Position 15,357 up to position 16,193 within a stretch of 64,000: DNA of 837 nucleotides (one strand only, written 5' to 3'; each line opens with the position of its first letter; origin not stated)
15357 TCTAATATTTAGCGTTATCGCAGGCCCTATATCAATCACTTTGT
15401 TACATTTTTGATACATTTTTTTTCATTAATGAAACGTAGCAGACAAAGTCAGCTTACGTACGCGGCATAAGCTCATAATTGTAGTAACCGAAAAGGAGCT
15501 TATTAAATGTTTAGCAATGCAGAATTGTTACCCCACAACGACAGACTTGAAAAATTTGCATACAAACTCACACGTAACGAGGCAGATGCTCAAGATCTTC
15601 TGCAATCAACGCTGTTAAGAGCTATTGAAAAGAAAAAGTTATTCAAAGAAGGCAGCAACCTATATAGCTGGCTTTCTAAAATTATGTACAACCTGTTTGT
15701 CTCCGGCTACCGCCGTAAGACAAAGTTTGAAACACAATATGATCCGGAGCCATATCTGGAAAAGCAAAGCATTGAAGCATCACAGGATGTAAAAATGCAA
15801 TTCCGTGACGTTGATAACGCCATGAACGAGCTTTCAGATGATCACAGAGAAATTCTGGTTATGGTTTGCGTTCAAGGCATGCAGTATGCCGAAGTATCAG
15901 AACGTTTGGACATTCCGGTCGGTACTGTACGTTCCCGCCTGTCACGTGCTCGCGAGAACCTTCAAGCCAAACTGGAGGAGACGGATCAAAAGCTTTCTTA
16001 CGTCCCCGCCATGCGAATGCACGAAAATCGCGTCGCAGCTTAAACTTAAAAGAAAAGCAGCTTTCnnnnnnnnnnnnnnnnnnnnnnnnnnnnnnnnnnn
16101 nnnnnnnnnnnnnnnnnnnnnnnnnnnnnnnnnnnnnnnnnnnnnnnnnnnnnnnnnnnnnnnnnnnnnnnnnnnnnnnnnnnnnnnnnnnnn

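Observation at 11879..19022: Eight GGAAC-N16/17-CGT(T/A) ECF-type promoter motifs in 7.2 kb, each directly upstream of a small stress-type gene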

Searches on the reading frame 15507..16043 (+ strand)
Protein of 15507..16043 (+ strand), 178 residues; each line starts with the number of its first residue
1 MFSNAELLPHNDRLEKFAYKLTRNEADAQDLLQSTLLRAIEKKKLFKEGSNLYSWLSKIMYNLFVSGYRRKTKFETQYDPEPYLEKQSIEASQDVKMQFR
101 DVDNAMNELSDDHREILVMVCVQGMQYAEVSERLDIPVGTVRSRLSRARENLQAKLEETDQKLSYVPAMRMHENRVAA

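Call 6: search_protein_families(library=pfam, proteins=[window:15507-16043:+], max_evalue=0.01)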
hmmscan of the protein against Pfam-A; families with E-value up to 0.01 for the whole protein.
window:15507-16043:+ (178 aa): 10 families
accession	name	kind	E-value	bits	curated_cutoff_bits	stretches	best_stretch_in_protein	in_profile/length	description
PF08281.18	Sigma70_r4_2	-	3e-16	59.3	25.7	1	101-152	3-54/54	Sigma-70, region 4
PF04545.22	Sigma70_r4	-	1.4e-12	47.4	24.1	1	105-153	1-49/50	Sigma-70, region 4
PF04542.20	Sigma70_r2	-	9.7e-11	41.8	24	1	10-73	5-70/71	Sigma-70 region 2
PF13556.12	HTH_30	-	6.7e-05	23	27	1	116-169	4-57/59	PucR C-terminal helix-turn-helix domain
PF22029.2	PhyR_sigma2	-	7.2e-05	23.2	27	1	14-60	8-54/55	Sigma2 domain of PhyR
PF07638.17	Sigma70_ECF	-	0.00027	21.4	21.1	1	31-157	52-184/185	ECF sigma factor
PF13384.12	HTH_23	-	0.0037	17.5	24.6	1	116-148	10-41/50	Homeodomain-like domain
PF05331.17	DUF742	-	0.0049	17.1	27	1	104-146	37-77/114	Protein of unknown function (DUF742)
PF25787.1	HTH_SB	-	0.0059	16.8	43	0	108-143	6-41/53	Sleeping Beauty transposase HTH domain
PF13412.12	HTH_24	-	0.006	16.6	21.9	0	124-149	17-42/48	Winged helix-turn-helix DNA-binding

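Call 8: search_protein_families(library=ncbifam, proteins=[window:15507-16043:+], max_evalue=0.01)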
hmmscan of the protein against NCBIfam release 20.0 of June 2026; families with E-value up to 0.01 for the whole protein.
window:15507-16043:+ (178 aa): 96 families (the best 25 are shown)
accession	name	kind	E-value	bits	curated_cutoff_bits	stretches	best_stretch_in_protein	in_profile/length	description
NF009164.0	PRK12511.1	equivalog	1.8e-36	125.4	185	1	12-163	15-165/182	RNA polymerase sigma factor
NF009198.0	PRK12546.1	equivalog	1.5e-33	116.1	270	1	5-164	11-170/188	RNA polymerase sigma factor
NF009199.0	PRK12547.1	subfamily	7.6e-30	103.7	219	1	6-170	11-173/184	RNA polymerase sigma factor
NF009192.0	PRK12540.1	equivalog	1.9e-27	96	307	1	12-157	16-160/182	RNA polymerase sigma factor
TIGR02947.1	SigH_actino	hypoth_equivalog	2.6e-26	92.5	251.55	1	8-159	18-182/193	RNA polymerase sigma-70 factor, TIGR02947 family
TIGR02983.1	SigE-fam_strep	subfamily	3.2e-26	92.2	141.55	1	10-159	15-161/162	SigE family RNA polymerase sigma factor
NF058625.1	sigma_PG0214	equivalog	1e-25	90.4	130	1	5-161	8-166/170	GFO_1088 family ECF-type sigma factor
NF007229.0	PRK09647.1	equivalog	1.2e-25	90.2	265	1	10-163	53-209/220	RNA polymerase sigma factor SigE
TIGR02937.1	sigma70-ECF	superfamily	1.4e-25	89.8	42.9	1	12-156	12-165/165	sigma-70 family RNA polymerase sigma factor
NF007225.0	PRK09643.1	equivalog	1.7e-25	89.9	190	1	9-165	35-191/204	RNA polymerase sigma factor SigM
NF007216.0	PRK09638.1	equivalog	5.9e-25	88.1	194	1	10-161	27-179/180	RNA polymerase sigma factor SigY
NF007227.0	PRK09645.1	subfamily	2.3e-24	86.3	202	1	10-159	22-173/177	sigma-70 family RNA polymerase sigma factor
NF009169.0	PRK12516.1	equivalog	1.2e-23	83.5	321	1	6-157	15-165/188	RNA polymerase sigma factor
NF008888.0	PRK11922.1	equivalog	3e-22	79.4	204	1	10-158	39-198/231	RNA polymerase sigma factor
TIGR02959.1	SigZ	equivalog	1.4e-21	77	168.65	1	10-158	4-150/170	RNA polymerase sigma factor SigZ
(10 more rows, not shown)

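Call 10: find_homologous_proteins(query=window:15507-16043:+, max_evalue=1e-10)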
Query window:15507-16043:+ (178 aa): 1499 proteins with E <= 1e-10 among 1777 candidates; the best 120 are listed.
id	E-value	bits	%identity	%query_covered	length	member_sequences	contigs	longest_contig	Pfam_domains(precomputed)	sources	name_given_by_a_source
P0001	4.2e-109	379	99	100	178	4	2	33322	PF04545.23,PF04542.21,PF08281.19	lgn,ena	-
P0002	3.6e-94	331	86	100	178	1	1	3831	PF04545.23,PF04542.21,PF08281.19,PF13556.13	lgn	-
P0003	2.7e-91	322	83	100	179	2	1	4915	PF04545.23,PF04542.21,PF08281.19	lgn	-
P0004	1.1e-90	320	82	100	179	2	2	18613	PF04545.23,PF04542.21,PF08281.19,PF22029.3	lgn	-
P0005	5.6e-77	275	70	100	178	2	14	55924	PF04545.23,PF04542.21,PF08281.19,PF22029.3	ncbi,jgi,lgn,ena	-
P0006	1.0e-74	268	70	100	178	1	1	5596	PF04545.23,PF04542.21,PF08281.19,PF22029.3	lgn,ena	-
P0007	1.4e-74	267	69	100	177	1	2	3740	PF04545.23,PF04542.21,PF08281.19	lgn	-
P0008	2.4e-74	267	68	100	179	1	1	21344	PF07638.18,PF04545.23,PF04542.21,PF08281.19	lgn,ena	-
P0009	7.8e-74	265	71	100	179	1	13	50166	PF04545.23,PF04542.21,PF08281.19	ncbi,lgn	-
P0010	2.5e-73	263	71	94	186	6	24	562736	PF04545.23,PF04542.21,PF08281.19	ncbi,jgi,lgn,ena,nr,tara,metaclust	ncbi:MAG: hypothetical protein CBB87_04885 [Micavibrio sp. TMED27]|nr:hypothetical protein [Micavibr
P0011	3.5e-73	263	67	100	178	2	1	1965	PF07638.18,PF04545.23,PF04542.21,PF08281.19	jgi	-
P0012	3.8e-73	263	69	100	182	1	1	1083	PF04545.23,PF04542.21,PF08281.19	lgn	-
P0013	3.8e-73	263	66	99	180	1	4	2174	PF04545.23,PF04542.21,PF08281.19,PF22029.3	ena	-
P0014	6.9e-73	262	69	94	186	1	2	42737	PF04545.23,PF04542.21,PF08281.19,PF22029.3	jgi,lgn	jgi:RNA polymerase sigma-70 factor (ECF subfamily)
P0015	2.4e-72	260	73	88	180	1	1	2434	PF04545.23,PF04542.21,PF08281.19,PF22029.3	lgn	-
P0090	9.7e-66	239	63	96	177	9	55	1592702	PF04545.23,PF04542.21,PF08281.19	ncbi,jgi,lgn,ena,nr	ncbi:MAG TPA: sigma-70 family RNA polymerase sigma factor [Micavibrio sp.]|nr:sigma-70 family RNA po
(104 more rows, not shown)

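Call 11: search_solved_structures(query=window:15507-16043:+, max_evalue=0.00001, show_alignments=2)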
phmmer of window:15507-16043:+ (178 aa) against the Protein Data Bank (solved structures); distinct sequences matched with E-value up to 0.00001: 18.
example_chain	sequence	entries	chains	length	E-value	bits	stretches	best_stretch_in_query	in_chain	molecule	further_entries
6jcy_F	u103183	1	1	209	1.5e-24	89.9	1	6-173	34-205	ECF RNA polymerase sigma factor SigH,ECF RNA polymerase sigma factor SigE,ECF RNA polymera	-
5zx2_F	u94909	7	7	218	8.2e-23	84.3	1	6-173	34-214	ECF RNA polymerase sigma factor SigH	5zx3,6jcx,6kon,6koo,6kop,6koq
5uxx_A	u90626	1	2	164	1e-21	80.8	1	7-156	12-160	RNA polymerase sigma factor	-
9m9d_F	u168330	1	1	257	7e-18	68.3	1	9-154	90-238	ECF RNA polymerase sigma factor SigE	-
9m9e_F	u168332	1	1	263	7.5e-18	68.2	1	9-154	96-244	ECF RNA polymerase sigma factor SigE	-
9m98_F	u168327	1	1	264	7.6e-18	68.2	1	9-154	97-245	ECF RNA polymerase sigma factor SigE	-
1h3l_A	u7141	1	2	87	6.2e-12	49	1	8-73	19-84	RNA POLYMERASE SIGMA FACTOR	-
5wuq_A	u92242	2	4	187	5.6e-11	45.9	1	10-157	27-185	ECF RNA polymerase sigma factor SigW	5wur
6dv9_F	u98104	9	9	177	1e-09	41.8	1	12-158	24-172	ECF RNA polymerase sigma factor SigL | RNA polymerase sigma factor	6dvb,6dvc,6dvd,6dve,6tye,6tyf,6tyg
8z6g_B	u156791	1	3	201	3.6e-09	40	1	19-157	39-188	RNA polymerase sigma factor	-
6in7_B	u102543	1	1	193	3.7e-09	40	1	19-156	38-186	RNA polymerase sigma-H factor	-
1or7_A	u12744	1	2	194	7.6e-09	39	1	25-157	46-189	RNA polymerase sigma-E factor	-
6jbq_F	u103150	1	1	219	1.1e-08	38.4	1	25-157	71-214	ECF RNA polymerase sigma-E factor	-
7qh5_A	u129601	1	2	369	7.4e-08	35.7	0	13-63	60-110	RNA polymerase sigma factor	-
2o8x_A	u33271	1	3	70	2.5e-07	34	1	101-160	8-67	Probable RNA polymerase sigma-C factor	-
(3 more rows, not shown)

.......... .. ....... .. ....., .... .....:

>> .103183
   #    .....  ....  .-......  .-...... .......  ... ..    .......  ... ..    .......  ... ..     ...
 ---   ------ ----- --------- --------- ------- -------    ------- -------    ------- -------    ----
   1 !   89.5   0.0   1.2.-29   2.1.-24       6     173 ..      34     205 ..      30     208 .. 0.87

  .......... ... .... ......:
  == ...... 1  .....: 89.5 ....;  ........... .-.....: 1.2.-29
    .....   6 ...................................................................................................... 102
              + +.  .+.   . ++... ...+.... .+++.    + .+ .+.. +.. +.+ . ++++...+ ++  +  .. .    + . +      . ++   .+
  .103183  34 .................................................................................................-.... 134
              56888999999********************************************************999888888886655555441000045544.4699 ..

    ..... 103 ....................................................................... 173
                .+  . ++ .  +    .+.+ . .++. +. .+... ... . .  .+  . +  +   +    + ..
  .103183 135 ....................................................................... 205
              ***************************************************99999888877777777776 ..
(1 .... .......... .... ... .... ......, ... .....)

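Call 13: find_encoding_contigs(protein=P0010, flank=10000, max_places=3)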
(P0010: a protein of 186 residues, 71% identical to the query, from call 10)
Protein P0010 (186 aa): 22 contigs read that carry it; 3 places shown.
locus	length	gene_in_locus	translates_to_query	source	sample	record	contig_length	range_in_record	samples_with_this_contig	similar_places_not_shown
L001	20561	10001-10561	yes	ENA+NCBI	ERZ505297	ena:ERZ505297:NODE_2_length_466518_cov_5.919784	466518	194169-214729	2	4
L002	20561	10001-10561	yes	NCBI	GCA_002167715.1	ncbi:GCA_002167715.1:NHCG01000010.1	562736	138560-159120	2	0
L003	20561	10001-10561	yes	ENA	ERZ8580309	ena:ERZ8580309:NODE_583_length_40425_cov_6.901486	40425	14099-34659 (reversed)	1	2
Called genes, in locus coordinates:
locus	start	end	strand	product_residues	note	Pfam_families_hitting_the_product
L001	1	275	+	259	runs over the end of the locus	PF00149:Metallophos, PF12850:Metallophos_2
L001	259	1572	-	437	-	PF10011:DUF2254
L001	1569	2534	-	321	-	PF05239:PRC (weak)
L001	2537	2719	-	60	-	PF01679:Pmp3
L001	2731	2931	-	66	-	-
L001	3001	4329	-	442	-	PF02812:ELFV_dehydrog_N, PF00208:ELFV_dehydrog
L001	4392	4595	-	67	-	PF05532:CsbD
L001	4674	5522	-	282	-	PF05239:PRC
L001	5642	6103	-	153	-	PF09537:DUF2383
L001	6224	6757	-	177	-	-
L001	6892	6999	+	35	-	-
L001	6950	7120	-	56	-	-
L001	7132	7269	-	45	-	PF08085:Entericidin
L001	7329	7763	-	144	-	-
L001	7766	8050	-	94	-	-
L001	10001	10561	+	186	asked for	PF04542:Sigma70_r2, PF04545:Sigma70_r4, PF08281:Sigma70_r4_2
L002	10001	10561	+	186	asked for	PF04542:Sigma70_r2, PF04545:Sigma70_r4, PF08281:Sigma70_r4_2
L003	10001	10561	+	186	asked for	PF04542:Sigma70_r2, PF04545:Sigma70_r4, PF08281:Sigma70_r4_2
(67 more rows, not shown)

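Call 14: find_encoding_contigs(protein=P0005, flank=10000, max_places=3)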
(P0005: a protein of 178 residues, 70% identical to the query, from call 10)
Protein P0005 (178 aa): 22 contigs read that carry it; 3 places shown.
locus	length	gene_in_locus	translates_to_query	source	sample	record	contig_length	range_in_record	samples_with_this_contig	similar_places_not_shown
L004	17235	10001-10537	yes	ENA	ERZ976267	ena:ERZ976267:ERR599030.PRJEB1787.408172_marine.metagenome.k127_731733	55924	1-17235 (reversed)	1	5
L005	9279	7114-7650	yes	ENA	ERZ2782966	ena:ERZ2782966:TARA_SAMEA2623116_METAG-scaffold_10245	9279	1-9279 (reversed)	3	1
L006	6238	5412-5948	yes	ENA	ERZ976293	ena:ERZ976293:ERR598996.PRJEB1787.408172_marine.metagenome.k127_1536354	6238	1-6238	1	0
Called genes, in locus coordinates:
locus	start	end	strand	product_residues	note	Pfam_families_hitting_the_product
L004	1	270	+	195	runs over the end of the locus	PF00589:Phage_integrase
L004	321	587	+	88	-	-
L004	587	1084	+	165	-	PF02308:MgtC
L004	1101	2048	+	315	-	PF00781:DAGK_cat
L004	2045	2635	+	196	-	PF06055:ExoD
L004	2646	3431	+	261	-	PF00149:Metallophos, PF12850:Metallophos_2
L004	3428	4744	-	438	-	PF10011:DUF2254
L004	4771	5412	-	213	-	-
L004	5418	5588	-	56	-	PF01679:Pmp3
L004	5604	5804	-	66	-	-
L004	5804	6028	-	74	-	-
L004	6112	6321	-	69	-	PF05532:CsbD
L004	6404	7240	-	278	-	PF05239:PRC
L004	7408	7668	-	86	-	-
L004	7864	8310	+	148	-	PF09537:DUF2383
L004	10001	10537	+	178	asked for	PF04542:Sigma70_r2, PF22029:PhyR_sigma2, PF08281:Sigma70_r4_2, PF04545:Sigma70_r4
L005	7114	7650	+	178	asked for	PF04542:Sigma70_r2, PF22029:PhyR_sigma2, PF08281:Sigma70_r4_2, PF04545:Sigma70_r4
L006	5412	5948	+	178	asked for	PF04542:Sigma70_r2, PF22029:PhyR_sigma2, PF08281:Sigma70_r4_2, PF04545:Sigma70_r4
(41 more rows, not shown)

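Call 25: find_encoding_contigs(protein=P0001, flank=10000, max_places=2)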
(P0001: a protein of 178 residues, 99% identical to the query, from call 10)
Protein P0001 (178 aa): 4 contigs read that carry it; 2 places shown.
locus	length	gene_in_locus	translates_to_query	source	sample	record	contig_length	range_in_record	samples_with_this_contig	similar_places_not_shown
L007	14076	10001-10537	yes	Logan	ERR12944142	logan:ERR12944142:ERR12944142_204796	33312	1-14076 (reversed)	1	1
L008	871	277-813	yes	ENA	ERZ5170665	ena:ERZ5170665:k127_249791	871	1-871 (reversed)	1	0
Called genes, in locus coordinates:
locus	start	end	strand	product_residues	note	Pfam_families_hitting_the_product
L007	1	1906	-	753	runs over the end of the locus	PF00512:HisKA, PF02518:HATPase_c, PF00072:Response_reg, PF01627:Hpt (weak)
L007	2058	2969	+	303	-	PF00781:DAGK_cat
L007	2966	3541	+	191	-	PF06055:ExoD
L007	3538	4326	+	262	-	PF00149:Metallophos, PF12850:Metallophos_2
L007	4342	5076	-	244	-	PF05239:PRC (faint)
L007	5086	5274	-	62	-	PF01679:Pmp3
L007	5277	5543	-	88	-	-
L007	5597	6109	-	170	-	PF00036:EF-hand_1 (faint), PF13405:EF-hand_6 (faint), PF13499:EF-hand_7 (weak)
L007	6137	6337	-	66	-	PF05532:CsbD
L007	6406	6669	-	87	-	-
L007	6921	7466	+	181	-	-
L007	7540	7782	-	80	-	-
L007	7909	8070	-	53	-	-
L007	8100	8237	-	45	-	PF08085:Entericidin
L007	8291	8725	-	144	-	-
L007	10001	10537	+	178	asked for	PF04542:Sigma70_r2, PF08281:Sigma70_r4_2, PF04545:Sigma70_r4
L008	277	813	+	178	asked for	PF04542:Sigma70_r2, PF08281:Sigma70_r4_2, PF04545:Sigma70_r4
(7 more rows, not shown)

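Call 26: find_encoding_contigs(protein=P0004, flank=10000, max_places=1)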
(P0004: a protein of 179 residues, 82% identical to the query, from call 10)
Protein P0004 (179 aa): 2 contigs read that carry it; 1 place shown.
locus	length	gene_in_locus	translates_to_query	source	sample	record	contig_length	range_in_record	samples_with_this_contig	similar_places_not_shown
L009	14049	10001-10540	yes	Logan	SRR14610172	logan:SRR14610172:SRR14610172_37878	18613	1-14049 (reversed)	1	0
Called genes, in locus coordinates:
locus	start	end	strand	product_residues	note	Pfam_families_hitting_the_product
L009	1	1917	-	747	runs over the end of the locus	PF00512:HisKA, PF02518:HATPase_c, PF00072:Response_reg, PF01627:Hpt (weak)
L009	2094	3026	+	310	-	PF00781:DAGK_cat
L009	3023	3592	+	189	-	PF06055:ExoD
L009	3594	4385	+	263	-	PF00149:Metallophos, PF12850:Metallophos_2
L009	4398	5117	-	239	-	PF05239:PRC (weak)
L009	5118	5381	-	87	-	-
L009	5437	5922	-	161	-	PF13499:EF-hand_7 (weak), PF00036:EF-hand_1 (faint), PF13405:EF-hand_6 (faint)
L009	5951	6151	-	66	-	PF05532:CsbD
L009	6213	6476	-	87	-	-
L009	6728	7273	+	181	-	PF13405:EF-hand_6 (faint)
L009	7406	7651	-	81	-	-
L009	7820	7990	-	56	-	-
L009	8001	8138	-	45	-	PF08085:Entericidin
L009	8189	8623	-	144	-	PF07332:Phage_holin_3_6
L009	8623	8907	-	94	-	-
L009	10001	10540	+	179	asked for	PF04542:Sigma70_r2, PF22029:PhyR_sigma2 (weak), PF04545:Sigma70_r4, PF08281:Sigma70_r4_2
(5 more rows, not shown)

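Call 27: find_encoding_contigs(protein=P0090, flank=10000, max_places=1)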
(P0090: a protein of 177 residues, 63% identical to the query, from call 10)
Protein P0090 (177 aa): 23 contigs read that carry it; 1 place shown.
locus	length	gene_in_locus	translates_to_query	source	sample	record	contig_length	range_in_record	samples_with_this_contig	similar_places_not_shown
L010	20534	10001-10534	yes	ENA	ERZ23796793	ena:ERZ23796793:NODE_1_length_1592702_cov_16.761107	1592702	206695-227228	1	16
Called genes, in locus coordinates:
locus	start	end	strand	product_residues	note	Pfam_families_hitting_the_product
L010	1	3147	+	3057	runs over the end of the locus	PF13229:Beta_helix, PF05048:NosD, PF13229:Beta_helix, PF05048:NosD, PF13229:Beta_helix, PF05048:NosD, PF13229:Beta_helix, PF13229:Beta_helix, +10 more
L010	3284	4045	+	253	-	PF00106:adh_short, PF08659:KR, PF13561:adh_short_C2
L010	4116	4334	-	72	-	-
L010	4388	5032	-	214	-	-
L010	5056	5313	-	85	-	-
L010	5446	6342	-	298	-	PF05239:PRC (weak)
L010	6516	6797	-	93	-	-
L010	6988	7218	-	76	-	PF13441:Gly-zipper_YMGG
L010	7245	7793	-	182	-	PF13202:EF-hand_5 (faint), PF13405:EF-hand_6 (faint)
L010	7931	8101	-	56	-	-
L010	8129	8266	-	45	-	PF08085:Entericidin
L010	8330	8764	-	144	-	-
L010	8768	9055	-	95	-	PF19029:DUF883_C (weak)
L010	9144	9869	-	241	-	PF00072:Response_reg, PF00486:Trans_reg_C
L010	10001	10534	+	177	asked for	PF04542:Sigma70_r2, PF08281:Sigma70_r4_2, PF04545:Sigma70_r4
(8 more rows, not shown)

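Call 32: search_solved_structures(query=window:15507-16043:+, max_evalue=1e-15, show_alignments=3)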
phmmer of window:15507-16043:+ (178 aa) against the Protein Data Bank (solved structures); distinct sequences matched with E-value up to 1e-15: 6.
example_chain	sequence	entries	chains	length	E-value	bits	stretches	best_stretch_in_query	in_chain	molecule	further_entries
6jcy_F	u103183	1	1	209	1.5e-24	89.9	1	6-173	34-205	ECF RNA polymerase sigma factor SigH,ECF RNA polymerase sigma factor SigE,ECF RNA polymera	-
5zx2_F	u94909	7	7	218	8.2e-23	84.3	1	6-173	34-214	ECF RNA polymerase sigma factor SigH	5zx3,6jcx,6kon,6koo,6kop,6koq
5uxx_A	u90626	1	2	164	1e-21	80.8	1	7-156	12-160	RNA polymerase sigma factor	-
9m9d_F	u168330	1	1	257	7e-18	68.3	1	9-154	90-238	ECF RNA polymerase sigma factor SigE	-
9m9e_F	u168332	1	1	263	7.5e-18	68.2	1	9-154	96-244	ECF RNA polymerase sigma factor SigE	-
9m98_F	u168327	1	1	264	7.6e-18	68.2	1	9-154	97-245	ECF RNA polymerase sigma factor SigE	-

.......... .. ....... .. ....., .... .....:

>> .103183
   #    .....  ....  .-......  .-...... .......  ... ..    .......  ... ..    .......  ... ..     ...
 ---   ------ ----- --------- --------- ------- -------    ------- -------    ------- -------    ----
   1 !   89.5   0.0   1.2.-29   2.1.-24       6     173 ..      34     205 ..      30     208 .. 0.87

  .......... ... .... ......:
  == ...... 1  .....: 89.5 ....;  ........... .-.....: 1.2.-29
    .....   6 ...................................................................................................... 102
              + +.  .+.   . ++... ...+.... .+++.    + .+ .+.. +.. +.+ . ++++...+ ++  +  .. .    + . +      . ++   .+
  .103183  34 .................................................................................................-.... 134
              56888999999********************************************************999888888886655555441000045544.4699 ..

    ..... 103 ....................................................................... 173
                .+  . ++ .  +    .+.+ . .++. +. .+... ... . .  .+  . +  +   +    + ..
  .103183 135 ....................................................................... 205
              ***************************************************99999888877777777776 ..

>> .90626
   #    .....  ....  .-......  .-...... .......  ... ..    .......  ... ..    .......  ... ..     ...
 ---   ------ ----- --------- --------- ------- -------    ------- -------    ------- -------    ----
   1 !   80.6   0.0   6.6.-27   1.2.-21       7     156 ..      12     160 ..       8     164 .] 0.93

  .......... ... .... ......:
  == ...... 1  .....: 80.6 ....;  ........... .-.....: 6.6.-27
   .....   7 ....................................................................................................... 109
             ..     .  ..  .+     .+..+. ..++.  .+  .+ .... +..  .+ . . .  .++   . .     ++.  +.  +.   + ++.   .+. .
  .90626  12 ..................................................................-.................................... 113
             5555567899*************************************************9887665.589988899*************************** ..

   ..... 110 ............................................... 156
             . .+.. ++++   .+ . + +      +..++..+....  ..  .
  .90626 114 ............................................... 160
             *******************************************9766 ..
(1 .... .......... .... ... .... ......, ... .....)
